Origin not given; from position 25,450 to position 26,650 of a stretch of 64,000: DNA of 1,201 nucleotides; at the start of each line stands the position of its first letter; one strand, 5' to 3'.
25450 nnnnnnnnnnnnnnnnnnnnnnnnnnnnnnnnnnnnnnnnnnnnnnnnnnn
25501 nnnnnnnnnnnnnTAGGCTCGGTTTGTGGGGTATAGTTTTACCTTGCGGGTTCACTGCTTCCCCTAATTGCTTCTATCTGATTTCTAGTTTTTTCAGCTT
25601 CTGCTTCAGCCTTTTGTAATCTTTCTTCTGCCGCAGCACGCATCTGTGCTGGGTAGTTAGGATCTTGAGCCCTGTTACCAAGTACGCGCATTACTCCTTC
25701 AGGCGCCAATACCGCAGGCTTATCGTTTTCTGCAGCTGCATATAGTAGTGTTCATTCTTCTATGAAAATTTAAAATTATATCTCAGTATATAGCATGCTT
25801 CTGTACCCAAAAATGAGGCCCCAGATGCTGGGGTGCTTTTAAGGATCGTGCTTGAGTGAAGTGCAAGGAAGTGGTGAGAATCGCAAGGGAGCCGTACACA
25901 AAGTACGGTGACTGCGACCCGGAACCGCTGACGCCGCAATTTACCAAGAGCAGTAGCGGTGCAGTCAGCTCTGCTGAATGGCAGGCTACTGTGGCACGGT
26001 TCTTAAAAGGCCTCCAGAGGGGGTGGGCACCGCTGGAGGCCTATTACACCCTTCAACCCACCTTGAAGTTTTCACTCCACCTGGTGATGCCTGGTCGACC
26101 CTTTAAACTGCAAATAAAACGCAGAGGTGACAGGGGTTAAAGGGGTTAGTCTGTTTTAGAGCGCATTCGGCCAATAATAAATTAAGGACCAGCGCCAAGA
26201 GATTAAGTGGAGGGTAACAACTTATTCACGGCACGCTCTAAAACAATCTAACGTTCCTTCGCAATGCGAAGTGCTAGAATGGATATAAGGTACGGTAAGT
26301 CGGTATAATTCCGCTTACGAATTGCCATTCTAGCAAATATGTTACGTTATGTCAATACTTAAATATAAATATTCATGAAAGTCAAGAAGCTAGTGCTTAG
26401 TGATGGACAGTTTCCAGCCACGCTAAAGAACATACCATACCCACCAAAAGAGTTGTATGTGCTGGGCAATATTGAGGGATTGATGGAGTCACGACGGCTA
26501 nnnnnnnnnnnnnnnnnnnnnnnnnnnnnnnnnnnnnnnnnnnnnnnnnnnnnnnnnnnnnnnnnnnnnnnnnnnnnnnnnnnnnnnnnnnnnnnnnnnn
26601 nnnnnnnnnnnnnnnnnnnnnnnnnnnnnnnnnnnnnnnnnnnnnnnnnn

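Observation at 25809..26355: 0.55-kb ORF-free, helix-dense region between pth and dprA, driven by a near-consensus minus-strand promoter: candidate unknown ncRNA(s)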

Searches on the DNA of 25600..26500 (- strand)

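Call 4: search_rna_families(source=window, start=25600, end=26500, threshold=evalue, max_evalue=10, show_alignments=4)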
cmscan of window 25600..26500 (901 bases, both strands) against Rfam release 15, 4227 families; matches with E-value up to 10: 2.
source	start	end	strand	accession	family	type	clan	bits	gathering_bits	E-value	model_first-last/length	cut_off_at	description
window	25638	25830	-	RF02212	ZFAT-AS1_2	Gene; lncRNA;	-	20.1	70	0.63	1-205/205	no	ZFAT antisense RNA 1 conserved region 2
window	26100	26218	-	RF02132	HOXB13-AS1_1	Gene; lncRNA;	-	15.5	60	1.1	1-136/136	no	HOXB13 antisense RNA 1 conserved region 1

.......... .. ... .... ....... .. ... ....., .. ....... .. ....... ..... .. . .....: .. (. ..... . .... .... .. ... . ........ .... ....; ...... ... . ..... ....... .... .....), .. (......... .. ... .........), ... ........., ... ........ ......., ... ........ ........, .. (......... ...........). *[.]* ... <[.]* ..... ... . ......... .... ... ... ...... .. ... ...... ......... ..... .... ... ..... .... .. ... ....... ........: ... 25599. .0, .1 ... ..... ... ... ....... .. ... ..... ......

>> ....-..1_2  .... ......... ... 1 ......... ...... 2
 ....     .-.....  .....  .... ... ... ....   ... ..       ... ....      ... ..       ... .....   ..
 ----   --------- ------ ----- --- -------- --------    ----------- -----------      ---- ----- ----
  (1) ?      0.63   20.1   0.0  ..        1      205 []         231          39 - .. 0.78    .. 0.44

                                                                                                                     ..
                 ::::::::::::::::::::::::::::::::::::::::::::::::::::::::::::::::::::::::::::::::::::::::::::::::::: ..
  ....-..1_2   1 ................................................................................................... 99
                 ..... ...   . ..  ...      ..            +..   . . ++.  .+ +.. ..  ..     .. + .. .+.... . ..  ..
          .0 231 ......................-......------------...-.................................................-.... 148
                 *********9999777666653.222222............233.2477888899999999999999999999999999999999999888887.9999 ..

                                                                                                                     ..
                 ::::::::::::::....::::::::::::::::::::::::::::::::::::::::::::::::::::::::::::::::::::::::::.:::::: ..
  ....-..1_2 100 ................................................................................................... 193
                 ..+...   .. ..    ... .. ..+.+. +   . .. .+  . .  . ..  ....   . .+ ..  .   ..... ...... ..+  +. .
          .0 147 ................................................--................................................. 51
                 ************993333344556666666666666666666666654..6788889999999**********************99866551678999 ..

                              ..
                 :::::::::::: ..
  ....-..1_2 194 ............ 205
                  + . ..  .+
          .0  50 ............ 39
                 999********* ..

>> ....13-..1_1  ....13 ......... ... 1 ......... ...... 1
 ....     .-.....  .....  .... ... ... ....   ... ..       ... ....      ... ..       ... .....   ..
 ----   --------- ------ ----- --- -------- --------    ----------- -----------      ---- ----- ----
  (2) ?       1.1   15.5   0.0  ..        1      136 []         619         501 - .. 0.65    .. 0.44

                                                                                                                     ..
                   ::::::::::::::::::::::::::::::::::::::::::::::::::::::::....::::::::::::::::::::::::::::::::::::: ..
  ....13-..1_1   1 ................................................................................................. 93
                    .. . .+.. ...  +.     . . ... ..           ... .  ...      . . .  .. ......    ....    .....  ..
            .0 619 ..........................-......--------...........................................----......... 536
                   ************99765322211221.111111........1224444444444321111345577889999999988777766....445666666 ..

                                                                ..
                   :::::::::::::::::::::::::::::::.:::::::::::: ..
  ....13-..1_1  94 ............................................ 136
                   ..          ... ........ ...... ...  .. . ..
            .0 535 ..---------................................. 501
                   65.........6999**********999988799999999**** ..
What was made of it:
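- On Any Rfam 15 family (4227 covariance models): In 25600-26500 at E <= 10, the only hits are two chance lncRNA matches (call 4).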

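Call 26: search_rna_families(sources=[L082, L085, L094, L112, L120, L130, L132, L199, L193, L194, L186, L163, L099, L180, L133, L129, L093, L146], threshold=evalue, max_evalue=5)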
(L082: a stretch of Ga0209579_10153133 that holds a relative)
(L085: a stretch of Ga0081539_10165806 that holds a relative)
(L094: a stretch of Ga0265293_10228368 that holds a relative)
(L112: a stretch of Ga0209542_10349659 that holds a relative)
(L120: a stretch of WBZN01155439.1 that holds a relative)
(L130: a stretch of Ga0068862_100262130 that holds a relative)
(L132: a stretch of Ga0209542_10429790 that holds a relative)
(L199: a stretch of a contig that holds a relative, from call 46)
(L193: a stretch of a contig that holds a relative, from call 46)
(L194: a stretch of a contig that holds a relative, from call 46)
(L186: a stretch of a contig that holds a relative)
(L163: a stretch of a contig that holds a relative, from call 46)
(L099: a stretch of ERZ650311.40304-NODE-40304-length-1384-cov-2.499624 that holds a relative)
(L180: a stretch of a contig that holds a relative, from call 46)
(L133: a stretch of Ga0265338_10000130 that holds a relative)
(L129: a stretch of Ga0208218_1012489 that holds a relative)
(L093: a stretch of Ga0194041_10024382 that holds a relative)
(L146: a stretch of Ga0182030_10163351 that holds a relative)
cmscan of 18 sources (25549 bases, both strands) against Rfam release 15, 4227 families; matches with E-value up to 5: 3.
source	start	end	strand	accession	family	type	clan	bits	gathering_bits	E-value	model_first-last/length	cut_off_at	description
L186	595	669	+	RF02844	RefA9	Gene; antisense;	-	28.3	49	1.3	1-64/64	no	Enterococcus sRNA A9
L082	1041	1109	-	RF00240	RNA-OUT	Gene; antisense;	-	23.2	41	2.6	1-70/70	no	RNA-OUT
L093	636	685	-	RF00342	snoZ40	Gene; snRNA; snoRNA; CD-box;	-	21.4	50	4.1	1-73/73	no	Small nucleolar RNA Z40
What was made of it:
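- On Any Rfam 15 family (4227 covariance models): In 18 homologous loci at E <= 5, there are three unrelated chance hits and none recurs (call 26).
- Closest known: Orphan large structured bacterial ncRNAs. Different: All are in Rfam, and none matched at E <= 10 (calls 4, 26).
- There is no similarity to any ribozyme family in Rfam (calls 4, 26). There is no Rfam hit at E <= 10 in the window or in 18 homologues (calls 4, 26).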

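Call 44: build_rna_model(alignment_id=A2, structure=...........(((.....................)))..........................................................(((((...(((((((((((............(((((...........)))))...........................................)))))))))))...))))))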
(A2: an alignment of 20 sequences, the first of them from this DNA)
Model R1 built from alignment A2 (20 sequences, 210 columns); structure: as given.
model positions 160; base pairs 24; branch points 1; effective number of sequences 3.24; information 0.59 bits per position. Calibrated on 0.2 Mb of random sequence (short: E-values are rough).
structure used (alignment columns):
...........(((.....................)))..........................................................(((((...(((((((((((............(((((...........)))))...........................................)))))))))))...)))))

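Call 46: search_with_rna_model(model_id=R1, sources=[window, L001, L003, L004, L005, L006, L007, L008, L009, L010, L011, L012, L014, L015, L016, L018, L019, L081, L082, L083, L085, L086, L088, L089, L090, L091, L092, L093, L094, L095, L097, L099, L100, L103, L104, L107, L109, L111, L112, L114, L115, L116, L117, L118, L119, L120, L121, L122, L124, L126, L127, L128, L129, L130, L131, L132, L133, L134, L137, L139, L140, L144, L145, L146, L149, L151, L152, L154, L155, L157, L160, L161, L162, L163, L165, L168, L169, L170, L171, L174, L176, L178, L179, L180, L181, L182, L184, L187, L188, L190, L192, L193, L194, L195, L196, L197, L198, L199, L013, L017], max_evalue=0.01, make_alignment=true)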
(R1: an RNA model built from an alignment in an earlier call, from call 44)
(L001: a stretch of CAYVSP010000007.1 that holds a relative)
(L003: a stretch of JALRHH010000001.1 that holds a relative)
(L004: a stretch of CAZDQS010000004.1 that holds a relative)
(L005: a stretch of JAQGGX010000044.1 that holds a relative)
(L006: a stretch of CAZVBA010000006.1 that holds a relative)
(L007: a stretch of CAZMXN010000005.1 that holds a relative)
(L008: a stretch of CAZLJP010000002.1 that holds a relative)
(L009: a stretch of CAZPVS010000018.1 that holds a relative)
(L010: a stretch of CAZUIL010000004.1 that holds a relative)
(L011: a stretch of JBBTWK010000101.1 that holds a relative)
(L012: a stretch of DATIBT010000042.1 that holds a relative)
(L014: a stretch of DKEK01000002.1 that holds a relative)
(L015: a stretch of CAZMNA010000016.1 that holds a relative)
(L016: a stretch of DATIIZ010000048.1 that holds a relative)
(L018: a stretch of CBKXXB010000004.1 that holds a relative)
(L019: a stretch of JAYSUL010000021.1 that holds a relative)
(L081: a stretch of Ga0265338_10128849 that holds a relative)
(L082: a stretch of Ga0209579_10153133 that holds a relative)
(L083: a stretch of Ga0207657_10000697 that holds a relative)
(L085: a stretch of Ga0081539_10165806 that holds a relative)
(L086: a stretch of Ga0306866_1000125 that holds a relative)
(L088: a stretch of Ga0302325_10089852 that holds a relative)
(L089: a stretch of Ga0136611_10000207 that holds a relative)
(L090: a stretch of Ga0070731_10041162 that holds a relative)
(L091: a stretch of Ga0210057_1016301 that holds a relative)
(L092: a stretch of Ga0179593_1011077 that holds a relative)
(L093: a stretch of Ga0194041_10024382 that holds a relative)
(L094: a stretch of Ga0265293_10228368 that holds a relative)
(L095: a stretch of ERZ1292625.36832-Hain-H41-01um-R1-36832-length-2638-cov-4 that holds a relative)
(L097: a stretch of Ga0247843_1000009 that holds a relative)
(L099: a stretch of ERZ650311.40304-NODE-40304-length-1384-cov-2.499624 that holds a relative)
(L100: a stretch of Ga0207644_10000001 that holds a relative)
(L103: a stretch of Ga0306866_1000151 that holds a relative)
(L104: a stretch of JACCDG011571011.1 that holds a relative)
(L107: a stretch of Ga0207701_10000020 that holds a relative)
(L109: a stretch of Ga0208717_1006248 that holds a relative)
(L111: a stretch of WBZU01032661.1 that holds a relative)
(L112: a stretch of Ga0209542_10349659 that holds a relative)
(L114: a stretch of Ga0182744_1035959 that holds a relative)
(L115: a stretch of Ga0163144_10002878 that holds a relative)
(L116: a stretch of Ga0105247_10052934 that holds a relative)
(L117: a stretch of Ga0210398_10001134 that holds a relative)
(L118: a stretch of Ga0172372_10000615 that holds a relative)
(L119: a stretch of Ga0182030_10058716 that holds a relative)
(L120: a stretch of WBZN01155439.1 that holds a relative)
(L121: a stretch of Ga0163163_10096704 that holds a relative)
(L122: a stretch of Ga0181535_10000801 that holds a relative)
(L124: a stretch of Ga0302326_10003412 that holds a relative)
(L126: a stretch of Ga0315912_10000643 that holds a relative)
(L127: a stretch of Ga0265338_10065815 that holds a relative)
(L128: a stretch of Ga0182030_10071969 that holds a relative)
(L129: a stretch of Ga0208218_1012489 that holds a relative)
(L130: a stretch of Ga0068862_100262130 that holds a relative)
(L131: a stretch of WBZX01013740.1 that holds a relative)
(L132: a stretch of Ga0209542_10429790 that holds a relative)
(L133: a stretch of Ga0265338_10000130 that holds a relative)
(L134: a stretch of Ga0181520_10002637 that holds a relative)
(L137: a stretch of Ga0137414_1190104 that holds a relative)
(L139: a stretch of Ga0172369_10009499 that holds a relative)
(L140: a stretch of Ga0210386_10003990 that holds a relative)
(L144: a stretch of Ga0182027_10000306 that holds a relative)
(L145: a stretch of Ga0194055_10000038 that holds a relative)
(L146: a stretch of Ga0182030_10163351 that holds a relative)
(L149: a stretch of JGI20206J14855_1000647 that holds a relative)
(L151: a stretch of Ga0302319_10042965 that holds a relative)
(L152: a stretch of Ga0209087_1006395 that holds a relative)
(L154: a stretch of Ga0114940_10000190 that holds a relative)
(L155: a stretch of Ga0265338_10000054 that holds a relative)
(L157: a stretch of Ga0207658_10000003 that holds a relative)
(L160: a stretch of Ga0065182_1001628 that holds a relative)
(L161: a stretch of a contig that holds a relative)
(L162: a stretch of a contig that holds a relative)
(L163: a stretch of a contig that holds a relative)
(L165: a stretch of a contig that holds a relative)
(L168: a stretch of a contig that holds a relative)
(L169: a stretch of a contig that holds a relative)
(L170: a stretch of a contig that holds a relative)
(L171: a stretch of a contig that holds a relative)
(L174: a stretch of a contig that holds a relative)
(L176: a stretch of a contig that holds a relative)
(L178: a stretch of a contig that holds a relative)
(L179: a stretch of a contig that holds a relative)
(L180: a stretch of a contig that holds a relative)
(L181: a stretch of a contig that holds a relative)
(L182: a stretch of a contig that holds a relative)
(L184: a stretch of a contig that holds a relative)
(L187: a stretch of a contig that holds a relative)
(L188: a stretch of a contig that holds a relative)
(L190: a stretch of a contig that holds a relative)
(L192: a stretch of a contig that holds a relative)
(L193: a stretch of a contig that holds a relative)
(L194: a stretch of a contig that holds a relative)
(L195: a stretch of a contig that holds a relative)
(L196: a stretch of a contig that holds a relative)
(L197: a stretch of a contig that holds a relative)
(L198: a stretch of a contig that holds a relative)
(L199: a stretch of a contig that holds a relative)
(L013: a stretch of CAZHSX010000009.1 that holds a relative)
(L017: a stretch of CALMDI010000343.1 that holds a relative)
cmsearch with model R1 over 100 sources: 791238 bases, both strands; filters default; matches with E-value up to 0.01: 134.
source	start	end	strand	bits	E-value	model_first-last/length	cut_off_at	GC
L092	2676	2849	+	144.4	1.2e-25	1-160/160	no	0.41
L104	9913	10070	+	141.1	5.6e-25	1-160/160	no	0.41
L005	5714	5871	-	140.3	8e-25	1-160/160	no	0.42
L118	5515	5672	-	138.3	2e-24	1-160/160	no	0.37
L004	5791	5940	-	137.4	3e-24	1-160/160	no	0.41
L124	4825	4980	+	135.8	6.1e-24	1-160/160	no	0.41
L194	397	571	+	135.6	6.7e-24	1-160/160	no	0.49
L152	2567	2725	-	135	8.7e-24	1-160/160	no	0.35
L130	1355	1507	-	133.5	1.7e-23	1-160/160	no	0.43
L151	2496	2664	+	133.2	2e-23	1-160/160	no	0.35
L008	5712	5884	-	133.1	2e-23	1-160/160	no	0.42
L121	999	1151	+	133.1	2e-23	1-160/160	no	0.42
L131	2226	2380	+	132.8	2.3e-23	1-160/160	no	0.41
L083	11217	11375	-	132.8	2.3e-23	1-160/160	no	0.39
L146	2302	2472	+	132.7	2.4e-23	1-160/160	no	0.41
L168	5853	6028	+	132.6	2.6e-23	1-160/160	no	0.38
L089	8710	8872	+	131.6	4e-23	1-160/160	no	0.39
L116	1594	1744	+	131.6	4.1e-23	1-160/160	no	0.4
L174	4101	4287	+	130.3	7.4e-23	1-160/160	no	0.48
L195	974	1139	+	129.9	8.5e-23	1-160/160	no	0.34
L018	5774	5952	-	129.9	8.8e-23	1-160/160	no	0.46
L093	1557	1716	-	129.4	1.1e-22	1-160/160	no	0.34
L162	5878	6039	-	128.5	1.7e-22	1-160/160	no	0.43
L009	5766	5952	-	128.4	1.7e-22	1-160/160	no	0.42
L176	528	698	-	128.2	1.9e-22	1-160/160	no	0.36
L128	1483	1651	-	128.1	2e-22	1-160/160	no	0.37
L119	5732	5904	-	127.9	2.1e-22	1-160/160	no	0.4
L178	1469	1627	-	127.8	2.3e-22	1-160/160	no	0.35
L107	7059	7227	+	127.6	2.4e-22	1-160/160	no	0.44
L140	7460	7638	+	127.2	3e-22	1-160/160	no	0.44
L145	6768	6925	+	125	7.8e-22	1-160/160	no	0.32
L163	375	531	-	124.6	9.6e-22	1-160/160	no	0.4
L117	9059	9244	+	123.6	1.5e-21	1-160/160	no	0.39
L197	4541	4713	-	122.9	2e-21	1-160/160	no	0.41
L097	5799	5967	+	122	3.1e-21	1-160/160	no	0.39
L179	13402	13573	+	121.4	4e-21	1-160/160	no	0.45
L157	2398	2595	+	120.8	5.3e-21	1-160/160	no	0.39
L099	966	1130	+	119.3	1e-20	1-160/160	no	0.44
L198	440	619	-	118.3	1.6e-20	1-160/160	no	0.39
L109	633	848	-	117.6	2.2e-20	1-160/160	no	0.43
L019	5781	5946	-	117.2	2.7e-20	1-160/160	no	0.37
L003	5634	5817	-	116.7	3.3e-20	1-160/160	no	0.42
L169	5369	5548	+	115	7.3e-20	1-160/160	no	0.41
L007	5789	5940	-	114.4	9.6e-20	1-160/160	no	0.4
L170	3509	3700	+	113.5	1.4e-19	1-160/160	no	0.44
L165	3173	3352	-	112.7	2e-19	1-160/160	no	0.39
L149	2718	2930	+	112.6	2.1e-19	1-160/160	no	0.43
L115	6669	6869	+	111.7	3.2e-19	1-160/160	no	0.37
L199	861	1033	+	110.6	5.2e-19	1-160/160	no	0.46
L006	5813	5952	-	109.1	1e-18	1-160/160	no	0.43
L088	612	828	+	108.4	1.4e-18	1-160/160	no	0.42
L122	5783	5978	-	108.3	1.5e-18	1-160/160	no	0.42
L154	2207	2399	-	107.7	1.9e-18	1-160/160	no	0.4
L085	201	391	+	107.2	2.4e-18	1-160/160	no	0.47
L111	1468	1676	-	106.5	3.4e-18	1-160/160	no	0.36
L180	362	577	+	106.1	3.9e-18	1-160/160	no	0.43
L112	817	975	-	106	4.2e-18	1-160/160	no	0.47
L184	1612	1821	-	105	6.5e-18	1-160/160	no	0.45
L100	5332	5546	-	104.4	8.6e-18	1-160/160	no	0.36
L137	2907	3117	+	104.3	8.9e-18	1-160/160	no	0.39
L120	760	934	-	103.1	1.5e-17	1-160/160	no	0.45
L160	2553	2771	+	101.3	3.5e-17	1-160/160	no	0.42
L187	288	498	+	101.2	3.6e-17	1-160/160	no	0.43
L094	797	1118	-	100.1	5.9e-17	1-160/160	no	0.44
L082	893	1057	-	99.7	7.3e-17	1-160/160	no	0.41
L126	592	764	+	99.4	8.2e-17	1-160/160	no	0.4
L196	2660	2857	+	98.4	1.3e-16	1-160/160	no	0.43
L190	1479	1639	+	97.8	1.7e-16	1-160/160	no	0.39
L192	9085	9279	+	97.8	1.7e-16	1-160/160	no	0.37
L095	1792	2008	-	96.6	2.9e-16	1-160/160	no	0.41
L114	1651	1860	-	95.8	4.1e-16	1-160/160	no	0.39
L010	5738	5952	-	95.6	4.5e-16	1-160/160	no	0.5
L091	986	1196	-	94.5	7.4e-16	1-160/160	no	0.38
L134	7366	7561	+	93.9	9.8e-16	1-160/160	no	0.39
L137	1168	1377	-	92.8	1.6e-15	1-160/160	no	0.4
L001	5768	5952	-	90.8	4e-15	1-160/160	no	0.43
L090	1826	2057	+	90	5.6e-15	1-160/160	no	0.44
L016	5718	5953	-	88.8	9.8e-15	1-160/160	no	0.39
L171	742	911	+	87.2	2e-14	1-160/160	no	0.42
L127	812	1026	+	86.3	2.9e-14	1-160/160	no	0.42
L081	1452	1673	+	84.4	7.2e-14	1-160/160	no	0.38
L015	641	834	-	82.2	1.9e-13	1-160/160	no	0.43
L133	646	844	+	81.6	2.5e-13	1-160/160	no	0.42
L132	281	516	+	80.8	3.5e-13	1-160/160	no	0.38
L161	8491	8745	-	78.1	1.2e-12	1-160/160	no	0.39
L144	6480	6742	+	77.6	1.5e-12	1-160/160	no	0.38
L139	3721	3820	-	77.2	1.8e-12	54-160/160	no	0.34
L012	5777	5971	-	70.6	3.6e-11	1-160/160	no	0.42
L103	3671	3834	+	68.7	8.4e-11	1-160/160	no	0.35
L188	7696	7959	+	66.8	2e-10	1-160/160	no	0.36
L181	3454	3631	-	64.1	6.6e-10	1-160/160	no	0.36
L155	7384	7624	+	63.2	1e-09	1-160/160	no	0.42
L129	261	425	-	62.8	1.2e-09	1-160/160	no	0.36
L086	1290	1457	+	61.7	1.9e-09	1-160/160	no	0.42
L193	62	226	+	61.5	2.2e-09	1-160/160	no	0.39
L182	1666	1836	+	59.4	5.6e-09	1-160/160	no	0.32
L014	3144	3310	-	56.1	2.4e-08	1-160/160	no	0.38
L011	443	615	-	47.8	1e-06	1-160/160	no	0.39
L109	633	729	+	37.5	0.00011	64-160/160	no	0.44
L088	732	828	-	36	0.00021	64-160/160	no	0.46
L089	8768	8872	-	35.2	0.0003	64-160/160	no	0.41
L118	5515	5612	+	35.2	0.0003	64-160/160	no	0.4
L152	2567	2664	+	34.9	0.00035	64-160/160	no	0.38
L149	2837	2930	-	34.8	0.00037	64-160/160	no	0.45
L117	9143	9244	-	34.5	0.00041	64-160/160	no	0.36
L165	3173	3271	+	34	0.00053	64-160/160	no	0.4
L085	282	472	-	33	0.00081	1-160/160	no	0.49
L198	440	536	+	32.7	0.00095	64-160/160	no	0.37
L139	3661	3810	+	32.3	0.0011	1-160/160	no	0.38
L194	479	571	-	32.2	0.0012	64-160/160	no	0.48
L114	1651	1764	+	32.1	0.0012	64-160/160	no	0.42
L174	4194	4287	-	32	0.0013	64-160/160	no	0.49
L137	3023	3117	-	31.9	0.0014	64-160/160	no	0.44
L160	2672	2771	-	31.9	0.0014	64-160/160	no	0.44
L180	480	577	-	31.6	0.0016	64-160/160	no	0.48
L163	375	470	+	31.5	0.0016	64-160/160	no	0.45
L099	1029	1130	-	30.7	0.0024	64-160/160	no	0.48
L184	1612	1710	+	30.6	0.0024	64-160/160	no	0.49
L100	5333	5439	+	30.2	0.003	65-159/160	no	0.38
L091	986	1074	+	30.1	0.003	64-160/160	no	0.4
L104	9974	10070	-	30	0.0032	64-160/160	no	0.45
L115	6775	6869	-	29.9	0.0034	64-160/160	no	0.4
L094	797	896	+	29.5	0.0039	64-160/160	no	0.43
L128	1484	1590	+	29.3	0.0044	65-159/160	no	0.37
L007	5790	5887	+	29.2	0.0046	65-159/160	no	0.4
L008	5712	5808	+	28.7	0.0057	64-160/160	no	0.4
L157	2483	2595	-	28.6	0.0059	64-160/160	no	0.42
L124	4886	4980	-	28.3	0.0068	64-160/160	no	0.45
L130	1355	1446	+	28.2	0.0071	64-160/160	no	0.47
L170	3601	3700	-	28.2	0.0073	64-160/160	no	0.45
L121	1060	1238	-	28.1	0.0075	1-160/160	no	0.49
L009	5766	5862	+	28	0.008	64-160/160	no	0.41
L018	5774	5875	+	27.8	0.0085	64-160/160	no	0.47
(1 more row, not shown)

Alignment A3: 134 matches aligned to the model, 540 columns, each read 5' to 3' on its own strand. Consensus structure (alignment columns), stored with it:
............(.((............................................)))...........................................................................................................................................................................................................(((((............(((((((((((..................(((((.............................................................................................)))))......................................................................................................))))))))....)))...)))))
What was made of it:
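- Covariance model R1 scores the RNA strand at 48-144 bits and the antisense strand at 37 bits or less (call 46).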
